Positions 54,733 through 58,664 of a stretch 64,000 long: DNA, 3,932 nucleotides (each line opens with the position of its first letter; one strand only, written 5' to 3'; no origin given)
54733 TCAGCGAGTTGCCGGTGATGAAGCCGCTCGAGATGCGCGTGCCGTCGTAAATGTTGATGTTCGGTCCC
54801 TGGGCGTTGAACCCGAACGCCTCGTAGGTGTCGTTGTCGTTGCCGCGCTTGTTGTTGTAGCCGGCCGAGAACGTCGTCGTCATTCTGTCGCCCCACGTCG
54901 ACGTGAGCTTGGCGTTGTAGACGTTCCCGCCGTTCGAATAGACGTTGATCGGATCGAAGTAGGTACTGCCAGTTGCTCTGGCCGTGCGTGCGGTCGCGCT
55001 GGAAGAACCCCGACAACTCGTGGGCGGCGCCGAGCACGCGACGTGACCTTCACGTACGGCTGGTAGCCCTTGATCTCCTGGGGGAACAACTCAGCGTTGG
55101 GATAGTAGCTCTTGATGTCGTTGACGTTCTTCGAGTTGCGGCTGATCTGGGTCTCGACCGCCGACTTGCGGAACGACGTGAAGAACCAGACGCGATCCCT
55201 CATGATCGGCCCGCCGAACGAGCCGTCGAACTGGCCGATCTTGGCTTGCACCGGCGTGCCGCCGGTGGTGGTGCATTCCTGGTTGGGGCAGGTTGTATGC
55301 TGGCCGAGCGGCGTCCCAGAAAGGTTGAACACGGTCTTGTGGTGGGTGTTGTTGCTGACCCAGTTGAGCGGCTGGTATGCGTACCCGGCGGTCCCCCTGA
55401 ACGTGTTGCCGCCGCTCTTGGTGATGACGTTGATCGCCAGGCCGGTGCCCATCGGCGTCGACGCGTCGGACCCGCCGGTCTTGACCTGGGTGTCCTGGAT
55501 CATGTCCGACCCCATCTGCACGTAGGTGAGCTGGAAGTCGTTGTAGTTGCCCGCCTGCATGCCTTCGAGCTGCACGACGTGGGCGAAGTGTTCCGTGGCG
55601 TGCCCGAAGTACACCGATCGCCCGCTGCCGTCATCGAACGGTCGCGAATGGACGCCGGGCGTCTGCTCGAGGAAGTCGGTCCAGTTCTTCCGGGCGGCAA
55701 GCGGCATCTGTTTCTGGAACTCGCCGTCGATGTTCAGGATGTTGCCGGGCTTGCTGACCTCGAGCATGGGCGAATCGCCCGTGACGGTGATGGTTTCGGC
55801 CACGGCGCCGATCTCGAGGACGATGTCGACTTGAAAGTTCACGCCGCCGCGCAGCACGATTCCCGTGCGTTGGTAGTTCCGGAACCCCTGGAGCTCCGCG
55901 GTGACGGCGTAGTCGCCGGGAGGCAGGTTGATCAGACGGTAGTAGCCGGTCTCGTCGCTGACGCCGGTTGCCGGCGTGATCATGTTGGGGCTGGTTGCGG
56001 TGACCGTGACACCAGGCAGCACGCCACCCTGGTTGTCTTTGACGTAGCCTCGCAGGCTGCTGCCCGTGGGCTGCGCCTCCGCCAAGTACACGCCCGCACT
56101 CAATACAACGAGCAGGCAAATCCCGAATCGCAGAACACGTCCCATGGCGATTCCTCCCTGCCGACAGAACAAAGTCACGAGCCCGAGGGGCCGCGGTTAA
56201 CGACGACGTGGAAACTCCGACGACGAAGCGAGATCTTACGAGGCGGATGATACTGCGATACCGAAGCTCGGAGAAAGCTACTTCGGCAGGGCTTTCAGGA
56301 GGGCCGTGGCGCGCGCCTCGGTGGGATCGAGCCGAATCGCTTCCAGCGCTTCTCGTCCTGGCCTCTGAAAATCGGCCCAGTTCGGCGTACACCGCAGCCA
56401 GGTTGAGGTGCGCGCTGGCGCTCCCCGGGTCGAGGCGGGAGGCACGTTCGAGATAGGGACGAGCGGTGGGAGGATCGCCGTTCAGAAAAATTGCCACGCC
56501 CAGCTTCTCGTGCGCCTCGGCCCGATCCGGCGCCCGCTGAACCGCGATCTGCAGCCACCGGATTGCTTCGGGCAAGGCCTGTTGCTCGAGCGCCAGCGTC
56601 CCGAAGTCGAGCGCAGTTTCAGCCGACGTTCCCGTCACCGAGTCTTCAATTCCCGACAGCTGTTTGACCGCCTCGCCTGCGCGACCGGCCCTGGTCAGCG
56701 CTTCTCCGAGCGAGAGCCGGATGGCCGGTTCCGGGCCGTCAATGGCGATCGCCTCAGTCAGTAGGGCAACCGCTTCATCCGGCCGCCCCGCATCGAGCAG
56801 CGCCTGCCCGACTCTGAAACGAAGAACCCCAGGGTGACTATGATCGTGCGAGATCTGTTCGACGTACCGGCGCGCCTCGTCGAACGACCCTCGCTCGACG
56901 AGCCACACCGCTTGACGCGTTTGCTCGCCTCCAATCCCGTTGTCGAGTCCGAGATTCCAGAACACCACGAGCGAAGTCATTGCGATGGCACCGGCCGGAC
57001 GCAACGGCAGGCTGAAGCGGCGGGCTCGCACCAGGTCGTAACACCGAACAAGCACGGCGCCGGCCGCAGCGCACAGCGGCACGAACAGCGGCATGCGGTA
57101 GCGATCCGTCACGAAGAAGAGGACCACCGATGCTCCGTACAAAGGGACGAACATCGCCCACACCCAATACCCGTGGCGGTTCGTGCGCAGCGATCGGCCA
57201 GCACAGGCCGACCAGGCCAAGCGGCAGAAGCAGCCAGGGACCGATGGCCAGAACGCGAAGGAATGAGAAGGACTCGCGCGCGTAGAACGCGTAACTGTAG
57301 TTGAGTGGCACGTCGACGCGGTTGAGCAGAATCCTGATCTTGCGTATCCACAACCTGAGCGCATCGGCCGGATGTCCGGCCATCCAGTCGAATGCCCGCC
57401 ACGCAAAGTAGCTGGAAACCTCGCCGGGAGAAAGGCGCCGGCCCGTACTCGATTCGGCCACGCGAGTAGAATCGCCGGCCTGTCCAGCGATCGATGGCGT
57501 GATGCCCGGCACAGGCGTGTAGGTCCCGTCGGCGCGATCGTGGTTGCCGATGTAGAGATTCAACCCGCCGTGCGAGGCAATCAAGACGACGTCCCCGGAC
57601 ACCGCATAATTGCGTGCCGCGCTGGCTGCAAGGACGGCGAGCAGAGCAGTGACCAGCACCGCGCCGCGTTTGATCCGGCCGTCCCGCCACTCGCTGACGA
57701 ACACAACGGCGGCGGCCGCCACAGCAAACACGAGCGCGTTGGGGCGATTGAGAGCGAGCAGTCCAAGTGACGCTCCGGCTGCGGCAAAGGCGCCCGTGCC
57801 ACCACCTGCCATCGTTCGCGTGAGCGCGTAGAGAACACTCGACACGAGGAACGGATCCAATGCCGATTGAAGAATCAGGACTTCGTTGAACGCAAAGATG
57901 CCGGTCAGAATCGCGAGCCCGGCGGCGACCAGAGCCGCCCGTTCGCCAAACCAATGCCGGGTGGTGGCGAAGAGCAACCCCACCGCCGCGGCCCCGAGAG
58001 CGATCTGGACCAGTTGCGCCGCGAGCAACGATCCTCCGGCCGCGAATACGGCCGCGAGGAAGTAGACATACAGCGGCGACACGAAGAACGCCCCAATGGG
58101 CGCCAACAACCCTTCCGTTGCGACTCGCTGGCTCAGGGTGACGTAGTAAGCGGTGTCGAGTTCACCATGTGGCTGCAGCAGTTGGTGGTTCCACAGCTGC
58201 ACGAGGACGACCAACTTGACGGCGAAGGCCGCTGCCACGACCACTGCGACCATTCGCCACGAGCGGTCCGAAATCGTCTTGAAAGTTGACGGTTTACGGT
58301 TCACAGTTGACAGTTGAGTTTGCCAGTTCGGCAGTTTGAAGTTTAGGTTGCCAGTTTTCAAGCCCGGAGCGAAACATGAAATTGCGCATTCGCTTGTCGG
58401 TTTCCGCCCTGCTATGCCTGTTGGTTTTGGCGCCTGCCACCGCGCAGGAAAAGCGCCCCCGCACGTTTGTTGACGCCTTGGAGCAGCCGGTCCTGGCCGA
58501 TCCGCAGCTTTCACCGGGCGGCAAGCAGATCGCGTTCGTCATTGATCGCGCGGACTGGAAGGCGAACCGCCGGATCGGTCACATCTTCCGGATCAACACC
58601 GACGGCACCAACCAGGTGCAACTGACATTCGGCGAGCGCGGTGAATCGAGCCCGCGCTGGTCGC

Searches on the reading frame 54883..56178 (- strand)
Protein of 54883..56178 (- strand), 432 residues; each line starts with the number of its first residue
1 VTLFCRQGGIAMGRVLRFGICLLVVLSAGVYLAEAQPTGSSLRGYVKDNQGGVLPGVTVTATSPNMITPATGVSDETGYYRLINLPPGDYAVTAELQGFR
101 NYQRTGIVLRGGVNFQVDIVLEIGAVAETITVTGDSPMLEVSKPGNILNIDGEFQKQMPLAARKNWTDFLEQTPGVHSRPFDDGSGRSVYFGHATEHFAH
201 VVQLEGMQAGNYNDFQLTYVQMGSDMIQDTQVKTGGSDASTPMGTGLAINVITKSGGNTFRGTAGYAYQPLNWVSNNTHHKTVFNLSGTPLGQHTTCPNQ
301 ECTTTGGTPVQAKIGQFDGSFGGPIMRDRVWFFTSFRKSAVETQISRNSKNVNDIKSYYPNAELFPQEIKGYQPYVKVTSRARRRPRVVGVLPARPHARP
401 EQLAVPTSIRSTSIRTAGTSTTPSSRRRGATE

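Call 29: search_protein_families(library=pfam, proteins=[window:54883-56178:-], max_evalue=0.00001)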
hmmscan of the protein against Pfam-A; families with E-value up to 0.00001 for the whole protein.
window:54883-56178:- (432 aa): 2 families
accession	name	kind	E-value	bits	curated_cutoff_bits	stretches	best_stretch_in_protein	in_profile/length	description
PF13620.12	CarboxypepD_reg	-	4.5e-17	62.6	32.3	1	41-122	1-82/82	Carboxypeptidase regulatory-like domain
PF13715.12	CarbopepD_reg_2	-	5.5e-06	26.8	32.2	0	43-105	2-61/88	CarboxypepD_reg-like domain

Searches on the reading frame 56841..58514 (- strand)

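Call 29: search_protein_families(library=pfam, proteins=[window:56841-58514:-], max_evalue=0.00001)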
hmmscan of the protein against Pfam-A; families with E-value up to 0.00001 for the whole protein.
window:56841-58514:- (558 aa): 1 family
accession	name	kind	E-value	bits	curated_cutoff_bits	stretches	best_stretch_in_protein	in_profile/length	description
PF13231.12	PMT_2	-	5.5e-09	36.9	26.1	1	146-298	3-155/160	Dolichyl-phosphate-mannose-protein mannosyltransferase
